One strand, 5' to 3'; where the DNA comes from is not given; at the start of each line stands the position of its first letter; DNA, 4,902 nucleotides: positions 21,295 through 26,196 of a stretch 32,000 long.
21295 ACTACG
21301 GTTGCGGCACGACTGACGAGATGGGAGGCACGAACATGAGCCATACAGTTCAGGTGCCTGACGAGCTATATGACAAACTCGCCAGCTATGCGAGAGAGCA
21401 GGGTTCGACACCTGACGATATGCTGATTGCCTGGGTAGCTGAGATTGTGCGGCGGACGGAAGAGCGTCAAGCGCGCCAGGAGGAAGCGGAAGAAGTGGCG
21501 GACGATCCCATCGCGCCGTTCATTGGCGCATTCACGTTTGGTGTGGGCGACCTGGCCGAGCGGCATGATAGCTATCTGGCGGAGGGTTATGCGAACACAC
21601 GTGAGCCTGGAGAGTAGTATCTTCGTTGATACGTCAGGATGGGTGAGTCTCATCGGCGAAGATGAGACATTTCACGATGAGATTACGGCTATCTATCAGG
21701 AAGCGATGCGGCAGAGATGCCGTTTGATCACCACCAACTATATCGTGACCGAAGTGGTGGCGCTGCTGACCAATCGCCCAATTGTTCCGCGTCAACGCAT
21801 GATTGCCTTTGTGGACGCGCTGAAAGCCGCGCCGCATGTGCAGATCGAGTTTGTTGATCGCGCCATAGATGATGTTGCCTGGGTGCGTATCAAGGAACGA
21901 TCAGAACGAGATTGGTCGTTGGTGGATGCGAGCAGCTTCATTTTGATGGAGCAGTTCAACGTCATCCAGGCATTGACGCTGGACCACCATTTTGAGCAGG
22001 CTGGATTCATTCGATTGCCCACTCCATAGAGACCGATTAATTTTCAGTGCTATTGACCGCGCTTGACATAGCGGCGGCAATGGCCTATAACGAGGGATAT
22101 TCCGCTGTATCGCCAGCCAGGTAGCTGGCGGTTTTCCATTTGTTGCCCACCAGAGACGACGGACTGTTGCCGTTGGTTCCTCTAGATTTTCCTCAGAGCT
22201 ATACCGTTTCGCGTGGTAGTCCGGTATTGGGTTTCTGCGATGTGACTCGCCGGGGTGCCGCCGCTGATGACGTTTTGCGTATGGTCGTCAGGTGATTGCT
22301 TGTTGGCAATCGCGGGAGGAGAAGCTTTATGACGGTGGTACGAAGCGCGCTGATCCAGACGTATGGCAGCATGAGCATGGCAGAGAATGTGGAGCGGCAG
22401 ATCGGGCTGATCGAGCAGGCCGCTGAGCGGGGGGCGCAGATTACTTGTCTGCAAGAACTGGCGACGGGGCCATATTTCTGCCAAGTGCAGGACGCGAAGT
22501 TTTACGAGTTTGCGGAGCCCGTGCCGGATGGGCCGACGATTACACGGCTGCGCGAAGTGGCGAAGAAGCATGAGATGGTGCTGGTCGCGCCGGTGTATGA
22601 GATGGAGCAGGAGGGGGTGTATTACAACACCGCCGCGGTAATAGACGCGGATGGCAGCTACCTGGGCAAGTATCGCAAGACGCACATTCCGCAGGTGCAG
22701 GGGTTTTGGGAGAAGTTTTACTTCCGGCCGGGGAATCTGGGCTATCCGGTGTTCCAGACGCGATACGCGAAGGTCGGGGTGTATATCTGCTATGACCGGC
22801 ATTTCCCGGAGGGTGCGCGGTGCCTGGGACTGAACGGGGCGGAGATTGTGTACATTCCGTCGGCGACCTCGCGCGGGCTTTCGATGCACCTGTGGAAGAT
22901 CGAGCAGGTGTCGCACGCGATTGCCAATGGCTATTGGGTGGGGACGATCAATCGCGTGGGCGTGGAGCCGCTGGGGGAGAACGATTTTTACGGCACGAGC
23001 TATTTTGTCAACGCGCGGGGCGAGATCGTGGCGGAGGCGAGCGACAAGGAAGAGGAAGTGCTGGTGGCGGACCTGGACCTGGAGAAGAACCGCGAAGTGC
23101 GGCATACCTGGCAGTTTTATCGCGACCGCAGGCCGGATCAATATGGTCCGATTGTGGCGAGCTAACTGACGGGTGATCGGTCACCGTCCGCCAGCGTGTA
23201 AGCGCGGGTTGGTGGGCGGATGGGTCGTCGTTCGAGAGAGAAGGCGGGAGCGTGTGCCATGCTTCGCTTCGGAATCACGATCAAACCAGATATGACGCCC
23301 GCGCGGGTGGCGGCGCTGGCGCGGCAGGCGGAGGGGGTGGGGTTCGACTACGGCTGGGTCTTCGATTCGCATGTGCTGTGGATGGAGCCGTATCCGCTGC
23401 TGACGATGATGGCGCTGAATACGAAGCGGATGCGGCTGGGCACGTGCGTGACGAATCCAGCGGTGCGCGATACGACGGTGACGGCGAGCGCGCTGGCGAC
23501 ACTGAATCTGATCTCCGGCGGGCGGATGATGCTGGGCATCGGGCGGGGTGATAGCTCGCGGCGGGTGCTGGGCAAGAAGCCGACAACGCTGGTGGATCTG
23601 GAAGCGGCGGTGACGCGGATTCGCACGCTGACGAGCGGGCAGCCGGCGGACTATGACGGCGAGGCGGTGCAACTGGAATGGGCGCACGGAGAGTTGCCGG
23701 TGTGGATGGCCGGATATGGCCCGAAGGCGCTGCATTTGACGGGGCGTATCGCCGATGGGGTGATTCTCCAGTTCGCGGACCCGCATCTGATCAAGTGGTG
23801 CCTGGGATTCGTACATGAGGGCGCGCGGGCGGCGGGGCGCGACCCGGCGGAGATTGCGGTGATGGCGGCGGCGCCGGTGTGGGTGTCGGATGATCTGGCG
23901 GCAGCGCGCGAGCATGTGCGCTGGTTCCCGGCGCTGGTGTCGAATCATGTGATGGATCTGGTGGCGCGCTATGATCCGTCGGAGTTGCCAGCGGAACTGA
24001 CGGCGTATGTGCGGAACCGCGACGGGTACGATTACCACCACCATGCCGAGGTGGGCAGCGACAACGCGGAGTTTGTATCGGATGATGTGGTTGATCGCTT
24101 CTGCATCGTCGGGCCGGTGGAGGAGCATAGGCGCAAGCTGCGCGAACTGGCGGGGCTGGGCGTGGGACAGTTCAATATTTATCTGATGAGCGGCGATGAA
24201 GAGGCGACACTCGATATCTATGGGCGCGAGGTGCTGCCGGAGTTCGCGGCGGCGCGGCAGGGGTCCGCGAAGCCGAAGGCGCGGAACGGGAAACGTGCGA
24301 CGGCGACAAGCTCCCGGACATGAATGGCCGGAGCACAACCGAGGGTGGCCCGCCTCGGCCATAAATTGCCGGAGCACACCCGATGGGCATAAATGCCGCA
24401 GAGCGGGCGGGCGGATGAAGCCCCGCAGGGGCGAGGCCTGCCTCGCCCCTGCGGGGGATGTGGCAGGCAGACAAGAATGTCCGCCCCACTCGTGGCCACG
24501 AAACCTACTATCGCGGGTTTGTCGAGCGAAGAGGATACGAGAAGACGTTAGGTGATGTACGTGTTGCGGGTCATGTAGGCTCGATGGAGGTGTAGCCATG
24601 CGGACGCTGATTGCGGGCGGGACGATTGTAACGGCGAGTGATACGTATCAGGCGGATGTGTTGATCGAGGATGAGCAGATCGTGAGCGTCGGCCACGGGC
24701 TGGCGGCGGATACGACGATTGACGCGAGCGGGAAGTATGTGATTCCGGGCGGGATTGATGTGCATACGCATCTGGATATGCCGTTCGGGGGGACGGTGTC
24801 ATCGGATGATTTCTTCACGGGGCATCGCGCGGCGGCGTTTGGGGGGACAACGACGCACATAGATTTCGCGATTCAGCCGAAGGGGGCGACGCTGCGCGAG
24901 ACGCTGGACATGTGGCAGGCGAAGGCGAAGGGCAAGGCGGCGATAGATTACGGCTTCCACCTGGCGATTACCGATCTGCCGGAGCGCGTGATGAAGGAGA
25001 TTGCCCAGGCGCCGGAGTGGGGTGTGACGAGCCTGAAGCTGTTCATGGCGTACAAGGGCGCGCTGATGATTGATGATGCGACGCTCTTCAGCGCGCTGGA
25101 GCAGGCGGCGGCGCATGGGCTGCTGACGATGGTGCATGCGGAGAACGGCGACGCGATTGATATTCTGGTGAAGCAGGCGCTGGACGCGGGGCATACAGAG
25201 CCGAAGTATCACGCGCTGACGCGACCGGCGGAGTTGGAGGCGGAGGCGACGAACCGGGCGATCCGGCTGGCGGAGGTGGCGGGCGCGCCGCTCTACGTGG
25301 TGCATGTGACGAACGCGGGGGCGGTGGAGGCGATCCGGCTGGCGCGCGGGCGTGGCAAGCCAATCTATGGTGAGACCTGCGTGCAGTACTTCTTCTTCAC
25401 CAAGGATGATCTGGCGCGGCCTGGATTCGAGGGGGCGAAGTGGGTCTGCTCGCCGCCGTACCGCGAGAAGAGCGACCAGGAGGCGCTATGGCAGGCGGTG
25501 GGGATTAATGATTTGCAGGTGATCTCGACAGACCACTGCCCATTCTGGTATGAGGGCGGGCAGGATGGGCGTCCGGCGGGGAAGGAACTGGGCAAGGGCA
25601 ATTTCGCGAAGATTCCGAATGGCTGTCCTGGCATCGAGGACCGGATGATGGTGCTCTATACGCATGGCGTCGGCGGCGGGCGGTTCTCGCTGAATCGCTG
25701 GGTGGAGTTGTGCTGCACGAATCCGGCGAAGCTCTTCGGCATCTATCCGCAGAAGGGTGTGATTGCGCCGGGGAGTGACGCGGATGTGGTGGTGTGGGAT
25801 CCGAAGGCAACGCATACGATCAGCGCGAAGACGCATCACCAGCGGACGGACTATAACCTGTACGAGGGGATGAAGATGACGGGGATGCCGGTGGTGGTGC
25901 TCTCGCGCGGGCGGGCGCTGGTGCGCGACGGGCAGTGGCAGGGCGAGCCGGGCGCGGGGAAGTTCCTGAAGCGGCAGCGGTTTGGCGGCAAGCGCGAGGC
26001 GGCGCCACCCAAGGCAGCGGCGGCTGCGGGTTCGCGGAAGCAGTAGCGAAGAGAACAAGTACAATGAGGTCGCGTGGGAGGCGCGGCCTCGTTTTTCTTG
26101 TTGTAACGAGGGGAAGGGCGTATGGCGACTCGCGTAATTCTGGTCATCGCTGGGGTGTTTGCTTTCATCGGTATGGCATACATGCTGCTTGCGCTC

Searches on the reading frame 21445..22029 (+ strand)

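Call 103: search_protein_families(library=pfam, proteins=[window:21445-22029:+], max_evalue=0.001)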
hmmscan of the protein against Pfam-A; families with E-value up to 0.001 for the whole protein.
window:21445-22029:+ (194 aa): 1 family
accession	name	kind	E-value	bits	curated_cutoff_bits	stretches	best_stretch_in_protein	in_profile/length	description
PF01850.27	PIN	-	2.2e-07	31.9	23.6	1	59-188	1-119/120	PIN domain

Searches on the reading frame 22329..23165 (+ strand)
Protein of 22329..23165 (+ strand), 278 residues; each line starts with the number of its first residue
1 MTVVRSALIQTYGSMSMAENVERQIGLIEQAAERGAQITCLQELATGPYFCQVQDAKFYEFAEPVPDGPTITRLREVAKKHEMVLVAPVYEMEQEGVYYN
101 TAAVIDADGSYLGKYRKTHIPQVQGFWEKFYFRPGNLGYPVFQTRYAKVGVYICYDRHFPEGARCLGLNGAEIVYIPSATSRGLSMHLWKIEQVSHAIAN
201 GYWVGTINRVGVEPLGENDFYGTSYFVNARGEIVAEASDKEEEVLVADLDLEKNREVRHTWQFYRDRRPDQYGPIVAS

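Call 103: search_protein_families(library=pfam, proteins=[window:22329-23165:+], max_evalue=0.001)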
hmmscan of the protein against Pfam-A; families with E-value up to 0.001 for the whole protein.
window:22329-23165:+ (278 aa): 1 family
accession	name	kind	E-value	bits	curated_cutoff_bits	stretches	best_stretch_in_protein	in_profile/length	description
PF00795.27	CN_hydrolase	-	8.1e-64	215.9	23.2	1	7-258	3-255/256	Carbon-nitrogen hydrolase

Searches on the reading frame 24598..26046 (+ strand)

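Call 5: search_protein_families(library=pfam, proteins=[window:24598-26046:+], max_evalue=0.01)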
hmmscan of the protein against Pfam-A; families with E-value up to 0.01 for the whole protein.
window:24598-26046:+ (482 aa): 2 families
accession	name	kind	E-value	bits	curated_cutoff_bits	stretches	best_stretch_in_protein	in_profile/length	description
PF01979.26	Amidohydro_1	-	1.8e-25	90.4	25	1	47-439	1-343/345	Amidohydrolase family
PF07969.17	Amidohydro_3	-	2.9e-14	53.8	29.7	2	40-60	2-22/472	Amidohydrolase family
